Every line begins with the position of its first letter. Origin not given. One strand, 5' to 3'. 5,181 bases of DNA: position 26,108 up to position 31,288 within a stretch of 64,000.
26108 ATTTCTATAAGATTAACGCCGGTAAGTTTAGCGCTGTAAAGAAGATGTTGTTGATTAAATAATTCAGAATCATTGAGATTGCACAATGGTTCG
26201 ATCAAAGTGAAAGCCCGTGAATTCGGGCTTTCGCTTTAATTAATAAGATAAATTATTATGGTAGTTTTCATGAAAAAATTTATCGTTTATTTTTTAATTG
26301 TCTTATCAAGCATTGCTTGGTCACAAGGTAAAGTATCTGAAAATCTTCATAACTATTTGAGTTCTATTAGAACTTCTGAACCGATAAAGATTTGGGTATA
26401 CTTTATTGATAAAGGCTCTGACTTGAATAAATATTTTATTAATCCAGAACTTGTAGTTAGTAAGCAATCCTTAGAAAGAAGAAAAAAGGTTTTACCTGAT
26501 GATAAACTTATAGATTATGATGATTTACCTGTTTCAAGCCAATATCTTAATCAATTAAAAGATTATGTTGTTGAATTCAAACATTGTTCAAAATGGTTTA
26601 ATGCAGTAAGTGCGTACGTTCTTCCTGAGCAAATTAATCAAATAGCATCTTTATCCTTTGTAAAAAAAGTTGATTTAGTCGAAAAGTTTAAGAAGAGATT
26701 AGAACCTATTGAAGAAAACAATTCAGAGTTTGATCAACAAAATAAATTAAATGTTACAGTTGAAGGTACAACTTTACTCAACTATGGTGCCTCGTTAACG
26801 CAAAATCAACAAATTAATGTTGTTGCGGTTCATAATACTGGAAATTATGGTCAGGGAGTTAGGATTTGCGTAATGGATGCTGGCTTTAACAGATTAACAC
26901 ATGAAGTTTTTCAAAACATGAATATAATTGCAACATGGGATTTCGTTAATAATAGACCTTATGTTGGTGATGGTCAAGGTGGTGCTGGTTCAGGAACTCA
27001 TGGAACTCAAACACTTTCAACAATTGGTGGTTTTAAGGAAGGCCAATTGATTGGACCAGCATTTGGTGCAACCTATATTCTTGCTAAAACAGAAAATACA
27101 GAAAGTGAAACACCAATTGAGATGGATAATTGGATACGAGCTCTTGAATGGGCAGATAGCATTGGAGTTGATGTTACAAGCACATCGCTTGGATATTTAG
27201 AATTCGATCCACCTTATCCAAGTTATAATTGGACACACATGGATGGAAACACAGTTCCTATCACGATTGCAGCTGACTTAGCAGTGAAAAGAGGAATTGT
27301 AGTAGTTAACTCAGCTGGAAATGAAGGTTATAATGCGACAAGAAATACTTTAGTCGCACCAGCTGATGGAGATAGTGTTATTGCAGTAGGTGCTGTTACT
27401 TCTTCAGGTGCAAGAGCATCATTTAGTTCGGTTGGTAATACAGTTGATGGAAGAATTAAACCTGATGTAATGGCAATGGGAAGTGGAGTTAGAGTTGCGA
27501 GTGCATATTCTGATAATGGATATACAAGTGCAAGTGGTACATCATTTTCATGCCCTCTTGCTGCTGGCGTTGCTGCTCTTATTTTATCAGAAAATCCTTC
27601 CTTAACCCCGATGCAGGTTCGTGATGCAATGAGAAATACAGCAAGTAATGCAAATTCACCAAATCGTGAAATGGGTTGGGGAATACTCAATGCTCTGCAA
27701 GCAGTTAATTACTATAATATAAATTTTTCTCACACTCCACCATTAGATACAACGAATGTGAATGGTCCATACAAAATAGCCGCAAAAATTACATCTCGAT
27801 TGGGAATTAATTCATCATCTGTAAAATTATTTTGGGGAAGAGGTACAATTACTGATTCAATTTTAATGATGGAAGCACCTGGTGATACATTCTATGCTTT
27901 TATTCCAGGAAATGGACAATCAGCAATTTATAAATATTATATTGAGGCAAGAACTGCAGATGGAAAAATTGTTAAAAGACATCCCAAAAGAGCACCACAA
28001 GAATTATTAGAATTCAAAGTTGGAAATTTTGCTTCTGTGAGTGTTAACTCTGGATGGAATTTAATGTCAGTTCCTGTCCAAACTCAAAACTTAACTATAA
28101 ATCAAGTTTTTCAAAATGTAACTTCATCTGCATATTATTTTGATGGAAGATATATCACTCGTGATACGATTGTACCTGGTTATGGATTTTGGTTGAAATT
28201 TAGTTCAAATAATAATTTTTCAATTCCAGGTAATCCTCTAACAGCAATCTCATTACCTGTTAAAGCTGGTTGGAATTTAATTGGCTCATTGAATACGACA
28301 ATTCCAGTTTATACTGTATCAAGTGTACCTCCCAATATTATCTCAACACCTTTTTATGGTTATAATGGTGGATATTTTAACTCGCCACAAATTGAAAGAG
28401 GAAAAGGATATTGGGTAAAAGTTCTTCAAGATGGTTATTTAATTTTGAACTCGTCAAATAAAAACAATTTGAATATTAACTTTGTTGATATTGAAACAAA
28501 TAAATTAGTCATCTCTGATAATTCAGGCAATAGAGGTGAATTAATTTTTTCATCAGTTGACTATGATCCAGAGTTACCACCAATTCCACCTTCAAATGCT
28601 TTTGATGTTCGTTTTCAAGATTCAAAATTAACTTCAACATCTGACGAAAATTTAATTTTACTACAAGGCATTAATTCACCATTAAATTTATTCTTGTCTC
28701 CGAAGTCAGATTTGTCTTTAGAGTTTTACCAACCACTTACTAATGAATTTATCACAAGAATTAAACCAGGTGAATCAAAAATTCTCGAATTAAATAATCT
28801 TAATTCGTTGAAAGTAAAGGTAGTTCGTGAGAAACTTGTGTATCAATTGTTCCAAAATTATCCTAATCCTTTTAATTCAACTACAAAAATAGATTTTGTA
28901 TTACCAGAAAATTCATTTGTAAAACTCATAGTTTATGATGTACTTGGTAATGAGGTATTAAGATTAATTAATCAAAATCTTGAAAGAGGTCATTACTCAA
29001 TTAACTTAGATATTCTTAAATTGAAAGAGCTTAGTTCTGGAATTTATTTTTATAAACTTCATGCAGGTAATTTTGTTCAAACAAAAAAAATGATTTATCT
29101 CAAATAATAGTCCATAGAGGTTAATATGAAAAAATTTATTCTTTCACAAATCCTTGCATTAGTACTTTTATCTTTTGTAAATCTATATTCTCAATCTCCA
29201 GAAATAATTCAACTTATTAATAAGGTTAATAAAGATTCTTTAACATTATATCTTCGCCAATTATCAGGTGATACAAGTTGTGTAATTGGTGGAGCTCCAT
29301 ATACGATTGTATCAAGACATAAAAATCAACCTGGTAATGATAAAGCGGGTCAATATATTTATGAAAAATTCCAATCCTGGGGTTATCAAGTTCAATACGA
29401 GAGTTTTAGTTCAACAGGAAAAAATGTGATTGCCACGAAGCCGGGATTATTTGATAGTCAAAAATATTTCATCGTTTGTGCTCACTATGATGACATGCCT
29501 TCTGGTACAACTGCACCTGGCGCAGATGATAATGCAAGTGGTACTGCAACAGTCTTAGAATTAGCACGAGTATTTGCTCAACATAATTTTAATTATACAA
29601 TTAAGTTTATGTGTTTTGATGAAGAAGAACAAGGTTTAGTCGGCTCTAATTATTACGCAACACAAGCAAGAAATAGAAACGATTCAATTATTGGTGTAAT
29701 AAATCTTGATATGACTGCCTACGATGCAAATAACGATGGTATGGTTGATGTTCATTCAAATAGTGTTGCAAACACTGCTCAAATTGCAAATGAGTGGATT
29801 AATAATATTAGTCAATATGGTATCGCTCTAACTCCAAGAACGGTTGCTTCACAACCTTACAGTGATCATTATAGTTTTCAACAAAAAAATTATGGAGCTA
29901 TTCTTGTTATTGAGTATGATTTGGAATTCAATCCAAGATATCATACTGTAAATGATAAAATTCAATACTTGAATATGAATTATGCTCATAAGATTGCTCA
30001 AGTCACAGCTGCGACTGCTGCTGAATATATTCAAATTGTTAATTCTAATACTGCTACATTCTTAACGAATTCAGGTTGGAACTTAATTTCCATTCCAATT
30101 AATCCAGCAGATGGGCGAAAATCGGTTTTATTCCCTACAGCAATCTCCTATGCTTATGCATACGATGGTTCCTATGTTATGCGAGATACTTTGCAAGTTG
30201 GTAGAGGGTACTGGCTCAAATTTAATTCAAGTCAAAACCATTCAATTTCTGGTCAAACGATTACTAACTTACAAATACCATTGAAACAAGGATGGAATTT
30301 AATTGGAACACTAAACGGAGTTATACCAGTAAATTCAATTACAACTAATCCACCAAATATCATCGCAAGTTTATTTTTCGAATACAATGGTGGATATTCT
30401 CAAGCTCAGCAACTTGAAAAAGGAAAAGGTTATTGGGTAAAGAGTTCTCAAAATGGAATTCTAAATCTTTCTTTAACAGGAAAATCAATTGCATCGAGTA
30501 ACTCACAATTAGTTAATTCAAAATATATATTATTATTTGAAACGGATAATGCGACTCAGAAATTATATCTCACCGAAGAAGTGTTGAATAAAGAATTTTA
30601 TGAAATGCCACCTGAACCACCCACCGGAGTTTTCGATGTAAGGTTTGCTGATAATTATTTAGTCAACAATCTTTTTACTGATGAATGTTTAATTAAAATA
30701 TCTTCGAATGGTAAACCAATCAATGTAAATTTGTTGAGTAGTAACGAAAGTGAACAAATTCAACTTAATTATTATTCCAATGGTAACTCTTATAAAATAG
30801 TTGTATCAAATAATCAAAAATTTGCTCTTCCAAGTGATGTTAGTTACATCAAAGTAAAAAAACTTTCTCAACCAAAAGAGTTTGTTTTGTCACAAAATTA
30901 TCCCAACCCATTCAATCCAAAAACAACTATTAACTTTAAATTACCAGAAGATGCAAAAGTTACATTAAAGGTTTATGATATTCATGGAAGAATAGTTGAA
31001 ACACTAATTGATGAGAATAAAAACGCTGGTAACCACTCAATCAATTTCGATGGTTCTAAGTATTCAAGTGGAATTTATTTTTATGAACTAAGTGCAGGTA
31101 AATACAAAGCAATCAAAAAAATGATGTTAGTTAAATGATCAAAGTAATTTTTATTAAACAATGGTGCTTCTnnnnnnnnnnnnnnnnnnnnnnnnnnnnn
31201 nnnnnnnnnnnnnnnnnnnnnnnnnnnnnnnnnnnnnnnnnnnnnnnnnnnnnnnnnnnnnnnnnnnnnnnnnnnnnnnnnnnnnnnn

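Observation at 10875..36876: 26-kb array of six consecutive T9SS cargo genes: different heads mounted on one shared ~355-aa C-terminal cassette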

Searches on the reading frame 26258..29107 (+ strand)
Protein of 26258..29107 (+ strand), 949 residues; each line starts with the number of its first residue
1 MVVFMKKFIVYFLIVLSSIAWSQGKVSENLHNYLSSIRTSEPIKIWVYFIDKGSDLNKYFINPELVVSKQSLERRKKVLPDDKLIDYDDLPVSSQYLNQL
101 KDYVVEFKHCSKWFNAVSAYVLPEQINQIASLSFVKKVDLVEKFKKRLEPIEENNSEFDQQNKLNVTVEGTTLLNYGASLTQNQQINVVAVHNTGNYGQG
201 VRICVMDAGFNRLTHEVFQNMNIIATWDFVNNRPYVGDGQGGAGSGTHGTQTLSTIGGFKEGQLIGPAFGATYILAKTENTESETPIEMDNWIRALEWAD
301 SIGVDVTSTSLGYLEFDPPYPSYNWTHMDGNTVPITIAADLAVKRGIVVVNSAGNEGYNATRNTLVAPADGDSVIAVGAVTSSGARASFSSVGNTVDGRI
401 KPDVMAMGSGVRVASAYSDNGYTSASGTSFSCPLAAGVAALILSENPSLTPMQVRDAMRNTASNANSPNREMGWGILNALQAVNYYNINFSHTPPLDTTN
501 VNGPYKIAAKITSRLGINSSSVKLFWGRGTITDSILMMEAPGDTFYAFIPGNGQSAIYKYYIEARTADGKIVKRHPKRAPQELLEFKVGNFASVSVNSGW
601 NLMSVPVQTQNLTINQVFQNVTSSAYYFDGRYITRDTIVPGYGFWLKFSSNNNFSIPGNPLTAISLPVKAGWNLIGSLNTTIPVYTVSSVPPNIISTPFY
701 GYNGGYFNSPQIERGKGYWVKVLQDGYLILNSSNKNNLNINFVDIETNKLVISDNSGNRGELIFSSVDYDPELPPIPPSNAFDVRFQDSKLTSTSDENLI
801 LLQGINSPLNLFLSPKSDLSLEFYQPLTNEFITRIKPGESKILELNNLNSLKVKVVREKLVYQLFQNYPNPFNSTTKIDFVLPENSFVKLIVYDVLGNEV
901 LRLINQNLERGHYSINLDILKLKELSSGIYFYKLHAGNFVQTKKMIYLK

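Call 4: search_protein_families(library=pfam, proteins=[window:26258-29107:+], max_evalue=0.01)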
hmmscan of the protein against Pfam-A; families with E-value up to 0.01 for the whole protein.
window:26258-29107:+ (949 aa): 2 families
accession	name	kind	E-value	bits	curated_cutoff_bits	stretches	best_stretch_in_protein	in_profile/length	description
PF00082.27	Peptidase_S8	-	9.7e-45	153.5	21.8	1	198-475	1-288/288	Subtilase family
PF18962.6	Por_Secre_tail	-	2.1e-09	38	27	1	868-946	2-74/75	Secretion system C-terminal sorting domain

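Call 5: search_protein_families(library=ncbifam, proteins=[window:26258-29107:+], max_evalue=0.01)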
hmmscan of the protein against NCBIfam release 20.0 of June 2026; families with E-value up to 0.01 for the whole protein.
window:26258-29107:+ (949 aa): 11 families
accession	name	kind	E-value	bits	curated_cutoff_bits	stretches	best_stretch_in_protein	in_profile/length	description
TIGR03921.1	T7SS_mycosin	equivalog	9.7e-33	113.7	278.75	1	191-509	6-311/353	type VII secretion-associated serine protease mycosin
TIGR03895.1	protease_PatA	subfamily_domain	7.7e-14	51.4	421.05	1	335-468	78-206/606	PatA/PatG family cyanobactin maturation protease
NF033595.1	denti_PrtP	equivalog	4.5e-12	45.4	300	1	342-484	362-503/606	dentilisin complex serine proteinase subunit PrtP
TIGR04183.1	Por_Secre_tail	domain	1.3e-11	44.3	23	1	868-946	2-70/72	T9SS type A sorting domain-containing protein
NF051851.1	AtpSerPepEprS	equivalog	7.3e-11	40.8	1700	1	192-482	60-362/988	autotransporter serine peptidase EprS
NF038113.1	T9SSA_dep_M36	equivalog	1.1e-07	30.5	885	1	859-946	787-867/869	T9SS-dependent M36 family metallopeptidase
NF040553.1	SGO_0316_fam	subfamily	1.9e-07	29.1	1400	1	388-466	655-735/1486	SGO_0316/SGO_0317 family LPXTG-anchored serine peptidase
NF040808.2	CspC_non_triad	exception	2.6e-06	26.2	675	1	369-443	425-498/556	bile acid germinant receptor pseudoprotease CspC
NF052323.1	T9SSA_dep_M6i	equivalog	2.6e-05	22.4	600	1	852-938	949-1028/1043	T9SS-dependent M6-like inactivated metalloprotease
NF033707.1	T9SS_sortase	equivalog_domain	9.7e-05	20.2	420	1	850-936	983-1077/1095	type IX secretion system sortase PorU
NF049966.1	QH_SP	equivalog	0.0013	18.1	165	1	293-464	77-213/219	subtilisin-like serine protease QhpE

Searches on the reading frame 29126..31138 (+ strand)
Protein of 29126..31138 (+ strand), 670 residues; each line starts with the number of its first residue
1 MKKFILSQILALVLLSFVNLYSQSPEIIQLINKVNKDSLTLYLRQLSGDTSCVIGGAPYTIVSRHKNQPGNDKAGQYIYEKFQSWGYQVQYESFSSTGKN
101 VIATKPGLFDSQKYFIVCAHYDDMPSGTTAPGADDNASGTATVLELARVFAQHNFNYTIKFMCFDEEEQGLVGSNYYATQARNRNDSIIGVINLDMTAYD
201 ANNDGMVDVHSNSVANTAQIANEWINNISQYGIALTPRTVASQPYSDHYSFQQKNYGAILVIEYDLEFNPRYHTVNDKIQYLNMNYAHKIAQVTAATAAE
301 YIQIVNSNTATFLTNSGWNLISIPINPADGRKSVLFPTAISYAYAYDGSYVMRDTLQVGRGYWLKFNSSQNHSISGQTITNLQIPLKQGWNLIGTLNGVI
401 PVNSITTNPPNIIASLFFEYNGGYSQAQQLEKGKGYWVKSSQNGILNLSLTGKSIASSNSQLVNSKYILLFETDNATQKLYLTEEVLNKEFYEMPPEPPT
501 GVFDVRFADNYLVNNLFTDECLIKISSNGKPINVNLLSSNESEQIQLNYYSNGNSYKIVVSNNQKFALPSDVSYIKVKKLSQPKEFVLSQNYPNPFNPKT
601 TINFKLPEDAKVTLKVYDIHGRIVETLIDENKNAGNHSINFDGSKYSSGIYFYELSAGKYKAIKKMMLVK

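Call 4: search_protein_families(library=pfam, proteins=[window:29126-31138:+], max_evalue=0.01)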
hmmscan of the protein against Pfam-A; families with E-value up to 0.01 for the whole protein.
window:29126-31138:+ (670 aa): 5 families
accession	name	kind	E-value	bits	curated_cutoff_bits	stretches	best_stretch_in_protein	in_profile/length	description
PF04389.22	Peptidase_M28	-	1.1e-37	130.1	21.3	1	100-297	1-192/193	Peptidase family M28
PF18962.6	Por_Secre_tail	-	2.5e-13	50.6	27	1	592-667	2-74/75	Secretion system C-terminal sorting domain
PF13860.13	FlgD_ig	-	5e-06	26.8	27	1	600-651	12-69/79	FlgD Ig-like domain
PF01546.33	Peptidase_M20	-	9.5e-06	26.1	24.6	1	130-263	30-113/206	Peptidase family M20/M25/M40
PF05450.20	Nicastrin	-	0.0094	16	25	0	129-296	18-207/218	Nicastrin large lobe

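Call 5: search_protein_families(library=ncbifam, proteins=[window:29126-31138:+], max_evalue=0.01)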
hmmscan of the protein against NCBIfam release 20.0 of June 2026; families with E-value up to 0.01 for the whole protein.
window:29126-31138:+ (670 aa): 8 families
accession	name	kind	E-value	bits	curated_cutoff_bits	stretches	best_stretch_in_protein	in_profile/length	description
NF045908.1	AminopepLapALeg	equivalog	1.1e-19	70.6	600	1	116-300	208-392/396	aminopeptidase LapA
TIGR04183.1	Por_Secre_tail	domain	1.5e-11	44.1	23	1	592-667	2-70/72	T9SS type A sorting domain-containing protein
NF052323.1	T9SSA_dep_M6i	equivalog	1.7e-10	39.6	600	1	590-666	959-1034/1043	T9SS-dependent M6-like inactivated metalloprotease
NF038113.1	T9SSA_dep_M36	equivalog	1.3e-09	36.8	885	1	562-667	767-867/869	T9SS-dependent M36 family metallopeptidase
NF007568.0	PRK10199.1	equivalog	1.1e-08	34.7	298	1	118-197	115-206/346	aminopeptidase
TIGR01883.1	PepT-like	hypoth_equivalog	0.0021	17.1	274.25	1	126-180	92-146/361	peptidase T-like protein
NF005176.1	PRK06655.1-1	equivalog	0.0038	17.2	230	1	608-660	95-143/197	flagellar hook assembly protein FlgD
NF005913.0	PRK07906.1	subfamily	0.0041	15.8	382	0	66-126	35-95/442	hypothetical protein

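Call 14: list_cluster_members(proteins=[window:29126-31138:+, window:26258-29107:+, window:31172-34387:+, window:34453-36876:+, window:18022-26169:+])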
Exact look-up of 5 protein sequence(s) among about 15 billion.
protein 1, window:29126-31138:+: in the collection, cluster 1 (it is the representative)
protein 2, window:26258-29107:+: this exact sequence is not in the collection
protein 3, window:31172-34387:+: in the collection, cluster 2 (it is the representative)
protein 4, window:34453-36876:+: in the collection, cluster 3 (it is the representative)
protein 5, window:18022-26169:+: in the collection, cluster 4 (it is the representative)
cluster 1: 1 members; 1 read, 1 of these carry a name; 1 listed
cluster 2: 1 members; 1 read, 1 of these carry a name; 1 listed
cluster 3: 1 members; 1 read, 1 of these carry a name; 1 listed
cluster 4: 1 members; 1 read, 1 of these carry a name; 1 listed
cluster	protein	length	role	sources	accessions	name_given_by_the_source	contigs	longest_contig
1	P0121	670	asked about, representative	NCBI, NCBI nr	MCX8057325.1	MAG: M20/M25/M40 family metallo-hydrolase [Ignavibacteria bacterium] | M20/M25/M40 family metallo-hydrolase [Ignavibacteria bacterium]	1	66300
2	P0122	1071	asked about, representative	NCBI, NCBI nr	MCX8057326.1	MAG: M14 family zinc carboxypeptidase [Ignavibacteria bacterium] | M14 family zinc carboxypeptidase [Ignavibacteria bacterium]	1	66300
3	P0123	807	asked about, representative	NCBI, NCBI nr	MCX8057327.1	MAG: exo-alpha-sialidase [Ignavibacteria bacterium] | exo-alpha-sialidase [Ignavibacteria bacterium]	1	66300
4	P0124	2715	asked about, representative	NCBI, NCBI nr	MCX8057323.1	MAG: choice-of-anchor J domain-containing protein [Ignavibacteria bacterium] | choice-of-anchor J domain-containing protein [Ignavibacteria bacterium]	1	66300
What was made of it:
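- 29126..31138 (+): g4, 670 aa: M28 aminopeptidase, then tw-PP-CTD (MCX8057325.1). calls 4, 14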

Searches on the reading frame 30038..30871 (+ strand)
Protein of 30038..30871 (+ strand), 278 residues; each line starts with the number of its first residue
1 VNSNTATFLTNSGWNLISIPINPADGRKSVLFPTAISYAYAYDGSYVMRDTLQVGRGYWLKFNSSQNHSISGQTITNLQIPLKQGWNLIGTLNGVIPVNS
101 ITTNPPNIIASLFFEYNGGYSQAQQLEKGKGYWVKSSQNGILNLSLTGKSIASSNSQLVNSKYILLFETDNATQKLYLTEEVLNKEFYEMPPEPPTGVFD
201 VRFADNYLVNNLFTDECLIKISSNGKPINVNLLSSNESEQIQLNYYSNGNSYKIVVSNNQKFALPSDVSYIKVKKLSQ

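Call 11: find_homologous_proteins(query=window:30038-30871:+)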
Query seq(278 aa) (278 aa): 144 proteins with E <= 0.001 among 650 candidates; the best 120 are listed.
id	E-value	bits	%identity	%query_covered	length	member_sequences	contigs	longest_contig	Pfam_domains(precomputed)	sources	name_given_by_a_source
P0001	1.3e-63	233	48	84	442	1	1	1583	PF18962.8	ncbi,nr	ncbi:MAG: T9SS type A sorting domain-containing protein, partial [Ignavibacteria bacterium]|nr:T9SS 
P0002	4.1e-57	212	50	81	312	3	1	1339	PF18962.8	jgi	jgi:hypothetical protein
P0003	1.1e-53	200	44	83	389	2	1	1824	PF18962.8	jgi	jgi:hypothetical protein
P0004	1.4e-44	171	43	79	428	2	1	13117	PF18962.8,PF13860.13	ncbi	-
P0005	2.6e-43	166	39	93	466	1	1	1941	PF18962.8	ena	-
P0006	5.2e-43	165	42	76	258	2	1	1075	-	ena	-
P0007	1.5e-42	164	43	73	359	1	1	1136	PF18962.8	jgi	jgi:hypothetical protein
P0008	3.3e-42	163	39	83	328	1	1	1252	PF18962.8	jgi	jgi:hypothetical protein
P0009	1.7e-40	157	39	83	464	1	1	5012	PF18962.8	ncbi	ncbi:MAG: T9SS type A sorting domain-containing protein, partial [Ignavibacteria bacterium]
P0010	3.4e-40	156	39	82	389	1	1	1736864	PF18962.8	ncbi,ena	-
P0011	6.4e-39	152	38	86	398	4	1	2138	PF18962.8,PF13860.13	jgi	jgi:hypothetical protein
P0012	1.2e-38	151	42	74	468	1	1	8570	PF18962.8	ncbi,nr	ncbi:MAG: T9SS type A sorting domain-containing protein, partial [Ignavibacteriae bacterium]|nr:T9SS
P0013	3.0e-38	150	41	69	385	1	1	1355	PF18962.8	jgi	jgi:hypothetical protein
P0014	1.8e-36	144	51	48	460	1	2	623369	-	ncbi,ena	-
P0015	2.3e-36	144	43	73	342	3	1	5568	PF18962.8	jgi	jgi:hypothetical protein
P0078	3.9e-29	120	49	48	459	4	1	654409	PF03372.30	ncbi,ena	-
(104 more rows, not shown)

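Call 71: find_encoding_contigs(protein=P0078, flank=8000, max_places=3)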
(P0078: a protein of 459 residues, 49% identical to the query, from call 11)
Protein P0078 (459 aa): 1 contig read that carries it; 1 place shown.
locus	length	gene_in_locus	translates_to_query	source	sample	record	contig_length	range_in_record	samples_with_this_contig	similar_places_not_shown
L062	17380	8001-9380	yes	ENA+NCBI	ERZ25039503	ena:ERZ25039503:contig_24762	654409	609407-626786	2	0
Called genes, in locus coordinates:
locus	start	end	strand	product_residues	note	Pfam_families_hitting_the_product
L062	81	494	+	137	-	PF15780:ASH, PF22073:Cep192_D4, PF22544:HYDIN_VesB_CFA65-like_Ig, PF07610:DUF1573, PF12371:TMEM131_like_N (weak)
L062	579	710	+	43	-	-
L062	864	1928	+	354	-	PF15780:ASH, PF07610:DUF1573, PF22073:Cep192_D4, PF22544:HYDIN_VesB_CFA65-like_Ig, PF15780:ASH, PF22544:HYDIN_VesB_CFA65-like_Ig, PF15780:ASH, PF22544:HYDIN_VesB_CFA65-like_Ig, +12 more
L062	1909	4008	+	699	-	PF07610:DUF1573 (weak), PF15780:ASH, PF22067:Cep192_D3 (faint), PF22073:Cep192_D4 (weak), PF22544:HYDIN_VesB_CFA65-like_Ig, PF00404:Dockerin_1 (faint), PF13860:FlgD_ig (weak), PF18962:Por_Secre_tail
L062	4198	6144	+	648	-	PF00082:Peptidase_S8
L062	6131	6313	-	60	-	-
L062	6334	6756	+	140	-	-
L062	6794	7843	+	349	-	PF11551:Omp28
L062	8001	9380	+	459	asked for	PF03372:Exo_endo_phos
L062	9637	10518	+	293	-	PF05235:CHAD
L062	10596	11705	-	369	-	-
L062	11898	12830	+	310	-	PF00005:ABC_tran, PF13304:AAA_21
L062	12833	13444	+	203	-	PF12698:ABC2_membrane_3, PF12679:ABC2_membrane_2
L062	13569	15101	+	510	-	PF23357:DUF7088, PF09822:ABC_transp_aux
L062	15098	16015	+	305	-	PF14238:DUF4340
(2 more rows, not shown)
